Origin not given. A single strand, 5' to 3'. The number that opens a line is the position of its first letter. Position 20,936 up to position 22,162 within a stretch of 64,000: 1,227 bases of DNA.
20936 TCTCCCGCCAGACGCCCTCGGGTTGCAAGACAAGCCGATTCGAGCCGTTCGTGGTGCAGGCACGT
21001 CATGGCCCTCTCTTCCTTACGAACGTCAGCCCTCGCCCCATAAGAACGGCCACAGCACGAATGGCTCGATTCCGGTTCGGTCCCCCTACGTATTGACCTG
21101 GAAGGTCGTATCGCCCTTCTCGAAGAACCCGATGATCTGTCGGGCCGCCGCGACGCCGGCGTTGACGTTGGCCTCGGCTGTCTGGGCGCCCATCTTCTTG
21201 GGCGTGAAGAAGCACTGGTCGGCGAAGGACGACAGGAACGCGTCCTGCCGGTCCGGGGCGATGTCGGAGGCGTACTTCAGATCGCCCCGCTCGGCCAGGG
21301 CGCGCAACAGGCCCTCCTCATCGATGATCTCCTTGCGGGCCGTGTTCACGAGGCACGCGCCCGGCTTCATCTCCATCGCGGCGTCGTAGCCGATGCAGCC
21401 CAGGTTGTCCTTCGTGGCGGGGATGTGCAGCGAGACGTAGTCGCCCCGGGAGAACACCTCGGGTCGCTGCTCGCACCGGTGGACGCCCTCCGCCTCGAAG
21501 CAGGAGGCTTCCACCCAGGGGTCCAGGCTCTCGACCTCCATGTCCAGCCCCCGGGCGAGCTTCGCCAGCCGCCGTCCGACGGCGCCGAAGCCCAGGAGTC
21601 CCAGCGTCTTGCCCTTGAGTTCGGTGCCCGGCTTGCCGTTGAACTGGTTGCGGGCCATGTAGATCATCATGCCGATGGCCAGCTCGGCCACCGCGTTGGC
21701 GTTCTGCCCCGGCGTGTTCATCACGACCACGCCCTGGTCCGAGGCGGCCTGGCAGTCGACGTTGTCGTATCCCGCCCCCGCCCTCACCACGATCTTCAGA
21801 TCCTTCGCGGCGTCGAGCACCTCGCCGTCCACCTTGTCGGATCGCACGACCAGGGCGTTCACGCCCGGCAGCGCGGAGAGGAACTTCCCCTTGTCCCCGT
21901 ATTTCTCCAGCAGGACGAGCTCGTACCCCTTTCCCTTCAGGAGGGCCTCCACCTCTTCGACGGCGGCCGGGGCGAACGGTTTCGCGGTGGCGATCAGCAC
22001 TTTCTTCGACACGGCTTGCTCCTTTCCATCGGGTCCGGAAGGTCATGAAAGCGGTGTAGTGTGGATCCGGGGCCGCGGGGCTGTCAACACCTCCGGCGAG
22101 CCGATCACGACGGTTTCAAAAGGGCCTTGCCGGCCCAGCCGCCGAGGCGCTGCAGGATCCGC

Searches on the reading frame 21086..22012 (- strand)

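Call 55: search_protein_families(library=pfam, proteins=[window:21086-22012:-], max_evalue=0.001)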
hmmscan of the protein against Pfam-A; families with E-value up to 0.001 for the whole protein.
window:21086-22012:- (308 aa): 2 families
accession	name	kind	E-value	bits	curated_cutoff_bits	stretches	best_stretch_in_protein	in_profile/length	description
PF02826.25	2-Hacid_dh_C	-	4.7e-29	101.4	25.1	1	122-252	21-154/178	D-isomer specific 2-hydroxyacid dehydrogenase, NAD binding domain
PF00389.36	2-Hacid_dh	-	6.7e-28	97.5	24.6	1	18-307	12-134/134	D-isomer specific 2-hydroxyacid dehydrogenase, catalytic domain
